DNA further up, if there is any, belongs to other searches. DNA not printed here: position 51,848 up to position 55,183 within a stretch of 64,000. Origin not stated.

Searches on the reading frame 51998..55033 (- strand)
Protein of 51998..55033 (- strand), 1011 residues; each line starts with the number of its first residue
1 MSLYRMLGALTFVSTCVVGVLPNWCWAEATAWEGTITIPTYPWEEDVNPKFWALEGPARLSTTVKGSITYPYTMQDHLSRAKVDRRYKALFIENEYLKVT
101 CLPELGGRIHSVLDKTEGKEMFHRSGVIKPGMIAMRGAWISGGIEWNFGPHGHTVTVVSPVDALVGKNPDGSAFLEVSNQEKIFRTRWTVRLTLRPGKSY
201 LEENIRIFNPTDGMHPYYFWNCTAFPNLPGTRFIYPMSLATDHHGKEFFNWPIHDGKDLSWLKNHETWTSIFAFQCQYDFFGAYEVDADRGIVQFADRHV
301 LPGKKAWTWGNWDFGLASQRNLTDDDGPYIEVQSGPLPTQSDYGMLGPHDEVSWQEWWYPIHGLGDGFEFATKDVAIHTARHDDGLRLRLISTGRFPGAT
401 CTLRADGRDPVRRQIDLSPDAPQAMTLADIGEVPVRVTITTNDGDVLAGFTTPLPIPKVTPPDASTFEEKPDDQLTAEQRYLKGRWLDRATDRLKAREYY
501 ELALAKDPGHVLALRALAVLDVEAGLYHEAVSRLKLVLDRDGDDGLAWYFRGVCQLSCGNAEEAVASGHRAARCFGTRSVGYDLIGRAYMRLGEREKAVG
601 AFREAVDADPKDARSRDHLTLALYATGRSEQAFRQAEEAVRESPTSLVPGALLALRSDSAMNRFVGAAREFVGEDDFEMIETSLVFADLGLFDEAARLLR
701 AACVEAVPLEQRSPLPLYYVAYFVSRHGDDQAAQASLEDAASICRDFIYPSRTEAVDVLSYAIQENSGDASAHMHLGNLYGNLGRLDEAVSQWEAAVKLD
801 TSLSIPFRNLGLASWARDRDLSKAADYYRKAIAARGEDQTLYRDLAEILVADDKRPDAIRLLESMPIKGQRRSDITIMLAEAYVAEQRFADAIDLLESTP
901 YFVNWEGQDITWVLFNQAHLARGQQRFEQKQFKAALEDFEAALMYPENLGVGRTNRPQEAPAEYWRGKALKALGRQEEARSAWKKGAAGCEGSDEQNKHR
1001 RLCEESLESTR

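Call 30: find_encoding_contigs(protein=window:51998-55033:-, flank=10000, max_places=4)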
Protein window:51998-55033:- (1011 aa): 4 contigs read that carry it; 3 places shown.
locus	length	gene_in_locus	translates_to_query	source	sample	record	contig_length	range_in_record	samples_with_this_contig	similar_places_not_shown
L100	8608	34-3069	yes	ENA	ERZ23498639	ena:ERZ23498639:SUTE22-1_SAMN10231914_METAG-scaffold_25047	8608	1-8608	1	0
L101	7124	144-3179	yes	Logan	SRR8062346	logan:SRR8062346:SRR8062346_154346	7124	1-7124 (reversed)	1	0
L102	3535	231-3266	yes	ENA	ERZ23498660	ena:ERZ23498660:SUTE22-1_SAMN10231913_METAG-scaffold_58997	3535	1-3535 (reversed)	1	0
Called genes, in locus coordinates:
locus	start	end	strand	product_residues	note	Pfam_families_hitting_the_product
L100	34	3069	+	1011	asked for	PF17128:DUF5107, PF13424:TPR_12 (faint), PF00515:TPR_1 (faint), PF07719:TPR_2 (faint), PF13176:TPR_7 (faint), PF13181:TPR_8 (faint), PF13414:TPR_11 (faint), PF13432:TPR_16 (weak), +4 more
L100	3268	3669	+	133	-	PF01978:TrmB (faint), PF03965:Penicillinase_R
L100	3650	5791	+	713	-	PF05569:Peptidase_M56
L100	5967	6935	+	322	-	-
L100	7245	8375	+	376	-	PF00578:AhpC-TSA, PF08534:Redoxin, PF00085:Thioredoxin (faint), PF13098:Thioredoxin_2, PF13905:Thioredoxin_8 (faint)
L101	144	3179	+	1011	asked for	PF17128:DUF5107, PF13424:TPR_12 (faint), PF00515:TPR_1 (faint), PF07719:TPR_2 (faint), PF13176:TPR_7 (faint), PF13181:TPR_8 (faint), PF13414:TPR_11 (faint), PF13432:TPR_16 (weak), +4 more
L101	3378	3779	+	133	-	PF03965:Penicillinase_R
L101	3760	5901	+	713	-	PF05569:Peptidase_M56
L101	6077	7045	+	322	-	-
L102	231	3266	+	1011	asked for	PF17128:DUF5107, PF13424:TPR_12 (faint), PF00515:TPR_1 (faint), PF07719:TPR_2 (faint), PF13176:TPR_7 (faint), PF13181:TPR_8 (faint), PF13414:TPR_11 (faint), PF13432:TPR_16 (weak), +4 more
